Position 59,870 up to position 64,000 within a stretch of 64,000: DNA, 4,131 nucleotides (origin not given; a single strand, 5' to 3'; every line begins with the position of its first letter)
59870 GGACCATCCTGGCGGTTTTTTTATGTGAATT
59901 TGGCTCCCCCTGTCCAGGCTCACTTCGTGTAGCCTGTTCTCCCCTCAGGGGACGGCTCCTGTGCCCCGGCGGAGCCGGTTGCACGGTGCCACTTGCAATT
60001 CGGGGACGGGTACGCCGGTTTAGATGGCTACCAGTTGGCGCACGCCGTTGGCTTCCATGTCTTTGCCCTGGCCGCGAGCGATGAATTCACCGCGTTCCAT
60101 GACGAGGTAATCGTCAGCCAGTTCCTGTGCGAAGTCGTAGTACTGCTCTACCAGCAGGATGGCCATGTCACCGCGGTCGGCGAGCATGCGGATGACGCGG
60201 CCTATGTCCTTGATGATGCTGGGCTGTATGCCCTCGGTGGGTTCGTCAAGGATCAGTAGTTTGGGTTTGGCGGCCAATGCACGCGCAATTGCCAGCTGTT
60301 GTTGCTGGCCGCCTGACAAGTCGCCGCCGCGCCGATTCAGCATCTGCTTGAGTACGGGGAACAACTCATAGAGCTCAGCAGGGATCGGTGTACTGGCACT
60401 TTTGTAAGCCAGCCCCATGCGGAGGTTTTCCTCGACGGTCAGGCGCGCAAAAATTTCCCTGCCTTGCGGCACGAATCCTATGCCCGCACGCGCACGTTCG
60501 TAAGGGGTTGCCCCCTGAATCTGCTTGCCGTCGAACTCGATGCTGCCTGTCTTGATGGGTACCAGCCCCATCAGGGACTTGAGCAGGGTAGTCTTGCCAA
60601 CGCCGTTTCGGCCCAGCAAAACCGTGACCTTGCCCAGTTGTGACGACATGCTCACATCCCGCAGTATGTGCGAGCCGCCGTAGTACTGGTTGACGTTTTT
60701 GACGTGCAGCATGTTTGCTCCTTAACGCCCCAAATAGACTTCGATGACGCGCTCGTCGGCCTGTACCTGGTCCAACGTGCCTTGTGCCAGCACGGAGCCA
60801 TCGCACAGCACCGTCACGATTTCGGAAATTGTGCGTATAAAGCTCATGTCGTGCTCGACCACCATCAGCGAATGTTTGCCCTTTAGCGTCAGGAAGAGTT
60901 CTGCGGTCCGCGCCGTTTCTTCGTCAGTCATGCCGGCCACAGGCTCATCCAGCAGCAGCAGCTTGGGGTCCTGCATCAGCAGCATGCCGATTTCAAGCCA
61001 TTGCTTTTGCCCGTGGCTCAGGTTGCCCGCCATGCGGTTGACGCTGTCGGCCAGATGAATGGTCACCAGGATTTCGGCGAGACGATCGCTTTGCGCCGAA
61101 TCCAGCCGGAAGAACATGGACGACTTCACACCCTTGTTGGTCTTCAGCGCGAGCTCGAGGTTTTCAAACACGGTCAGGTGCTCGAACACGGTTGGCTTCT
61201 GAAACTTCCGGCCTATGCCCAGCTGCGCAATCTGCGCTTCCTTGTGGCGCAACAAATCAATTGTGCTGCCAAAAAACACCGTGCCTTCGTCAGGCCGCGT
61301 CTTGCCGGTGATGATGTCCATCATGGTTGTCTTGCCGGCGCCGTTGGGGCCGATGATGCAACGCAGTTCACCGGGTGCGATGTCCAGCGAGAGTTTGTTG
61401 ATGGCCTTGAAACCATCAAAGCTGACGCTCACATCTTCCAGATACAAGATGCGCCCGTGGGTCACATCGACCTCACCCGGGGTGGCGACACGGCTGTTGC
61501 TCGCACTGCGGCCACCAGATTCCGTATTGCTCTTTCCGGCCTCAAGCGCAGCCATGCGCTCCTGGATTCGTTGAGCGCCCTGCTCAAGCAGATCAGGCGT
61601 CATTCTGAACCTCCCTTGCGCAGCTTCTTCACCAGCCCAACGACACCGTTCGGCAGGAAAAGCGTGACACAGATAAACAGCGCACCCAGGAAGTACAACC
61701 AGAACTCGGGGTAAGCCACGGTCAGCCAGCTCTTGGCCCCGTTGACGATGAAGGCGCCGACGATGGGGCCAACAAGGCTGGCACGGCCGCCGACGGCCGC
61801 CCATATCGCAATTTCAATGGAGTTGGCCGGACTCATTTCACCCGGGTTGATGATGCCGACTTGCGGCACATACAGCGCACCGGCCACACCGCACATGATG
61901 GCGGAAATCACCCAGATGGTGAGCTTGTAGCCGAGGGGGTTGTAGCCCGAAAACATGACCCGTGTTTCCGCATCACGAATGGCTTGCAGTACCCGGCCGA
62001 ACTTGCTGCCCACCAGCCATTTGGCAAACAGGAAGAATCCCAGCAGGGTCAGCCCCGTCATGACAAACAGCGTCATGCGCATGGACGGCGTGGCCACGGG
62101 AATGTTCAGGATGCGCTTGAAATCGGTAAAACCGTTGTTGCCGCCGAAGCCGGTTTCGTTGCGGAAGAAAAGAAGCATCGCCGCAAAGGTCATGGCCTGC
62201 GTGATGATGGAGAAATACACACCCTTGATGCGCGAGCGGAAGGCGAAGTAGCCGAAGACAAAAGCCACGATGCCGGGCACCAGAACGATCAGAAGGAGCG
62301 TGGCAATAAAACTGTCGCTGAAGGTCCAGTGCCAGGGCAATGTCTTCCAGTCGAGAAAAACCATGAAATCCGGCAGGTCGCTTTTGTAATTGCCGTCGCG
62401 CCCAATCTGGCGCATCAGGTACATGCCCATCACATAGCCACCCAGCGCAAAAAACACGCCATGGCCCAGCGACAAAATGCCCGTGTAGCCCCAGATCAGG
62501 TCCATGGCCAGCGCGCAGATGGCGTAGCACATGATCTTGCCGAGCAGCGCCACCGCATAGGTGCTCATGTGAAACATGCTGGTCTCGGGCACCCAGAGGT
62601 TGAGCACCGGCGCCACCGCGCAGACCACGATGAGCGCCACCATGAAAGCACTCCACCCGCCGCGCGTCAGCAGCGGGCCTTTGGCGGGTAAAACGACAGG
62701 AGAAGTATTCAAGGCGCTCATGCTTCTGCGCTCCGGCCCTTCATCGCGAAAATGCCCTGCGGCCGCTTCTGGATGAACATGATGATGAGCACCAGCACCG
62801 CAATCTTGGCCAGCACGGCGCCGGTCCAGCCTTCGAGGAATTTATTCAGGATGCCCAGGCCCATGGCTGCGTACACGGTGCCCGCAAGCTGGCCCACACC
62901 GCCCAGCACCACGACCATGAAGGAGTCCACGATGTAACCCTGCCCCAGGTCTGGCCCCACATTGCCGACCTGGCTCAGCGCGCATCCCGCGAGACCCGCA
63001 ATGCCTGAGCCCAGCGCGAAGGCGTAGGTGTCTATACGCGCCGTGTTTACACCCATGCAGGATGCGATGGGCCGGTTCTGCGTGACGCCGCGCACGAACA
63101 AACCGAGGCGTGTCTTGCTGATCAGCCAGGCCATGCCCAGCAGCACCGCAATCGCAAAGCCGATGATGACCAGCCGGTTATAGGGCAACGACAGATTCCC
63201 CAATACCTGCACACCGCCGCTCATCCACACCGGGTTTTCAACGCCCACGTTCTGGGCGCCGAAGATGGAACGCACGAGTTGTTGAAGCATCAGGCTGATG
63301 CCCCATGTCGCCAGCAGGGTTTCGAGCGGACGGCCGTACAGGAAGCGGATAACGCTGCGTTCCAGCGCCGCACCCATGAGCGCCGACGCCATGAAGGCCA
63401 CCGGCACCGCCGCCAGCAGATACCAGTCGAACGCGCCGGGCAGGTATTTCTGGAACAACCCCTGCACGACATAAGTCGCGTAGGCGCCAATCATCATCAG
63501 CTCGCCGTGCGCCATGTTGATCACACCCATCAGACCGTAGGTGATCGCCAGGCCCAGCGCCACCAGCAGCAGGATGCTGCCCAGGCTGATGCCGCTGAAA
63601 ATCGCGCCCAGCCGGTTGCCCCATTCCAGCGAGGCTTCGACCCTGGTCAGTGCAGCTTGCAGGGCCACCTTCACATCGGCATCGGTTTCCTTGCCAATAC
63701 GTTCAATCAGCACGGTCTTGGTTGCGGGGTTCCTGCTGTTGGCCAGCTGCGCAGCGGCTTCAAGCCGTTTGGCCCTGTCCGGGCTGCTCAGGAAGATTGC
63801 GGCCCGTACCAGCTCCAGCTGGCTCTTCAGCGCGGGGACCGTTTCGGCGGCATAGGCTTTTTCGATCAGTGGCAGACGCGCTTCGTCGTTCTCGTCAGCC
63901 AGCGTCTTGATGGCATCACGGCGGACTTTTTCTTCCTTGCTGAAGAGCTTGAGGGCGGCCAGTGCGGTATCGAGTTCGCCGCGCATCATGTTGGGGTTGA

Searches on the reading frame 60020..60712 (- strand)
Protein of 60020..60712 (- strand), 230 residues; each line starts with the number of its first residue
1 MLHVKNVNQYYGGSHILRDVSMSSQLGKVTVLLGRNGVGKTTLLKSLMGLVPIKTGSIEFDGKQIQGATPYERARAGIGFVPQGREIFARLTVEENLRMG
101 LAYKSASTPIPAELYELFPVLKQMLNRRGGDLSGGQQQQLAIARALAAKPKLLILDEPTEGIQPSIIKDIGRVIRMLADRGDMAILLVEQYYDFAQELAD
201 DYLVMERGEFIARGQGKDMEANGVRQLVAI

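Call 9: search_protein_families(library=ncbifam, proteins=[window:60020-60712:-])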
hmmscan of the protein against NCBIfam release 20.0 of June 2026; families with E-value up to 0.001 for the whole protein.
window:60020-60712:- (230 aa): 187 families (the best 25 are shown)
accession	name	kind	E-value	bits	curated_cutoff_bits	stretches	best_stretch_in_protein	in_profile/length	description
TIGR03410.1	urea_trans_UrtE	equivalog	1.7e-105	351.6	285.8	1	2-230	1-230/230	urea ABC transporter ATP-binding subunit UrtE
NF008626.0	PRK11614.1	equivalog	2.9e-48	164.4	441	1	1-223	5-228/237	high-affinity branched-chain amino acid ABC transporter ATP-binding protein LivF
TIGR04406.1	LPS_export_lptB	equivalog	2e-43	148.4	240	1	2-222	2-225/239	LPS export ABC transporter ATP-binding protein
NF011967.0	PRK15439.1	equivalog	2.4e-41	141.7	586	2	2-108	12-118/510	autoinducer 2 ABC transporter ATP-binding protein LsrA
TIGR00968.1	3a0106s01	subfamily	2.1e-37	128.9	342.75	1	3-223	2-222/237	sulfate ABC transporter ATP-binding protein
TIGR03864.1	PQQ_ABC_ATP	hypoth_equivalog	1e-35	123.3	302.25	1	2-222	2-222/236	ABC transporter, ATP-binding subunit, PQQ-dependent alcohol dehydrogenase system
NF007027.0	PRK09493.1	equivalog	2.5e-35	122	379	1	1-222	1-226/240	glutamine ABC transporter ATP-binding protein GlnQ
NF008144.0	PRK10895.1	equivalog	3.8e-35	121.5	381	1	2-221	4-226/241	LPS export ABC transporter ATP-binding protein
TIGR00972.1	3a0107s01c2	equivalog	5.9e-35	120.8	343.2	1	2-221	2-232/248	phosphate ABC transporter ATP-binding protein PstB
TIGR03265.1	PhnT2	equivalog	8e-35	120.7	457.7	1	2-219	5-222/353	putative 2-aminoethylphosphonate ABC transporter ATP-binding protein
TIGR01188.1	drrA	subfamily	1.5e-34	119.7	312.45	1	10-219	2-211/302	daunorubicin resistance ABC transporter, ATP-binding protein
NF047930.1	ABC_ATP_B6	equivalog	2.3e-34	118.9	670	1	2-219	3-223/510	putative B6 ABC transporter ATP-binding protein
TIGR03411.1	urea_trans_UrtD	equivalog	5.1e-34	118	304.1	1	1-222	2-232/242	urea ABC transporter ATP-binding protein UrtD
TIGR02982.1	heterocyst_DevA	subfamily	5.2e-34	117.7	295.8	1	2-209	2-218/220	ABC exporter ATP-binding subunit, DevA family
TIGR02315.1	ABC_phnC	equivalog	8.3e-34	117.1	266.1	1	1-227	1-241/243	phosphonate ABC transporter ATP-binding protein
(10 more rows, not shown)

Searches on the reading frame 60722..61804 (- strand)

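Call 9: search_protein_families(library=ncbifam, proteins=[window:60722-61804:-])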
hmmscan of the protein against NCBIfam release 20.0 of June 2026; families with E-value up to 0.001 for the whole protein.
window:60722-61804:- (360 aa): 185 families (the best 25 are shown)
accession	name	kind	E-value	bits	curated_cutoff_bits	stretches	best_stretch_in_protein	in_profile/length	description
TIGR03411.1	urea_trans_UrtD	equivalog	8.9e-118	392.3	304.1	1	119-360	2-242/242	urea ABC transporter ATP-binding protein UrtD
NF008449.1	PRK11300.1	equivalog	8.9e-51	172.6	362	1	118-359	4-253/255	high-affinity branched-chain amino acid ABC transporter ATP-binding protein LivG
TIGR04406.1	LPS_export_lptB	equivalog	2.9e-36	125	240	1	120-359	2-234/239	LPS export ABC transporter ATP-binding protein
NF007253.0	PRK09700.1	equivalog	1.2e-35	123.1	772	1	121-360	7-244/510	D-allose ABC transporter ATP-binding protein AlsA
TIGR03410.1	urea_trans_UrtE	equivalog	4e-35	121.3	285.8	1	121-350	2-222/230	urea ABC transporter ATP-binding subunit UrtE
NF033858.1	ABC2_perm_RbbA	equivalog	1.8e-34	118.8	1050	2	121-350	3-227/909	ribosome-associated ATPase/putative transporter RbbA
TIGR01188.1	drrA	subfamily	1.7e-33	116.2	312.45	1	129-348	3-212/302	daunorubicin resistance ABC transporter, ATP-binding protein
NF008030.0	PRK10762.1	equivalog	1.2e-31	110.1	745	1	119-360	4-240/501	ribose ABC transporter ATP-binding protein RbsA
TIGR02315.1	ABC_phnC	equivalog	4.9e-31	108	266.1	1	120-350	2-236/243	phosphonate ABC transporter ATP-binding protein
NF011967.0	PRK15439.1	equivalog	8.9e-31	106.9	586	1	117-351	9-231/510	autoinducer 2 ABC transporter ATP-binding protein LsrA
NF047930.1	ABC_ATP_B6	equivalog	4.2e-30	104.8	670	1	119-349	2-225/510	putative B6 ABC transporter ATP-binding protein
NF040933.2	ABC_arch_GlcV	equivalog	6.3e-30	104.2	450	1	132-346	19-228/357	glucose ABC transporter ATP-binding protein GlcV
TIGR00972.1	3a0107s01c2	equivalog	2.3e-29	102.5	343.2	1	122-348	4-231/248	phosphate ABC transporter ATP-binding protein PstB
NF008442.0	PRK11288.1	equivalog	3e-29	101.7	689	1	119-360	7-243/504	L-arabinose ABC transporter ATP-binding protein AraG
NF006987.0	PRK09452.1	equivalog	3.5e-29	101.7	482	1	115-347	13-235/378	spermidine/putrescine ABC transporter ATP-binding protein PotA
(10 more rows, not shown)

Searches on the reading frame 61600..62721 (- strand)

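Call 9: search_protein_families(library=ncbifam, proteins=[window:61600-62721:-])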
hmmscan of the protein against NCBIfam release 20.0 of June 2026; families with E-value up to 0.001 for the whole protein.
window:61600-62721:- (373 aa): 4 families
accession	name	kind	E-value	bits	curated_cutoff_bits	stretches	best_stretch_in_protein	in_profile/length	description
TIGR03408.1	urea_trans_UrtC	equivalog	7.3e-136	453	296.2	1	50-363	2-313/313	urea ABC transporter permease subunit UrtC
TIGR03727.1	urea_t_UrtC_arc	equivalog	4.5e-36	124.5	575.55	2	140-365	107-342/369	urea ABC transporter, permease protein UrtC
NF008450.0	PRK11301.1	subfamily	8.5e-15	55.1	366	1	196-363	242-408/418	high-affinity branched-chain amino acid ABC transporter permease LivM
NF008011.0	PRK10740.1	equivalog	1.9e-06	27.8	379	1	210-362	152-301/308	high-affinity branched-chain amino acid ABC transporter permease LivH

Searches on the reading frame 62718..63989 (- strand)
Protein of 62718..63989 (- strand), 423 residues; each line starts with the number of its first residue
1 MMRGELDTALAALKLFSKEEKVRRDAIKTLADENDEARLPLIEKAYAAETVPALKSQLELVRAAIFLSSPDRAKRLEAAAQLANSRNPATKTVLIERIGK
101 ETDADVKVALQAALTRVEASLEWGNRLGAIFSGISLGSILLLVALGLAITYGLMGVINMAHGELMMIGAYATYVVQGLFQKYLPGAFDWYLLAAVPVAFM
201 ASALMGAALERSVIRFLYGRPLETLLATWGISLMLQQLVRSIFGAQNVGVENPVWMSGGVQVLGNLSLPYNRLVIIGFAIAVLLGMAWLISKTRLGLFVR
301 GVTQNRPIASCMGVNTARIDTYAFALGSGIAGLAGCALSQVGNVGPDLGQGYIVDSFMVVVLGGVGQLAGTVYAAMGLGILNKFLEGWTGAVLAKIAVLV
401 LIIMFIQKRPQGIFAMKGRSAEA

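Call 9: search_protein_families(library=ncbifam, proteins=[window:62718-63989:-])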
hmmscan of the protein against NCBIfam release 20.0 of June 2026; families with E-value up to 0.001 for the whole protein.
window:62718-63989:- (423 aa): 8 families
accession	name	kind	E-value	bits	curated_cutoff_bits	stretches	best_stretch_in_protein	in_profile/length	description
TIGR03409.1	urea_trans_UrtB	equivalog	6.9e-132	439.5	250.3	1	129-419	3-291/291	urea ABC transporter permease subunit UrtB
TIGR03622.1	urea_t_UrtB_arc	equivalog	4.6e-47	160.7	374.25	1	139-414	13-277/284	urea ABC transporter, permease protein UrtB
NF008011.0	PRK10740.1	equivalog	2.5e-24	86.4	379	1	128-414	10-300/308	high-affinity branched-chain amino acid ABC transporter permease LivH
NF008450.0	PRK11301.1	subfamily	1.5e-07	31.2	366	1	136-418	117-410/418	high-affinity branched-chain amino acid ABC transporter permease LivM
NF011961.0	PRK15432.1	equivalog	1.7e-06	27.6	388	1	255-377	140-264/344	autoinducer 2 ABC transporter permease LsrC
TIGR03408.1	urea_trans_UrtC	equivalog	3.4e-06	27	296.2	0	140-413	18-310/313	urea ABC transporter permease subunit UrtC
NF008630.0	PRK11618.1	equivalog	0.00059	19.1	363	1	140-407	46-307/331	galactofuranose ABC transporter, permease protein YjfF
NF047928.1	ABC_B6_perm_1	equivalog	0.00072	18.8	465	1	130-343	13-219/311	putative B6 ABC transporter permease subunit 1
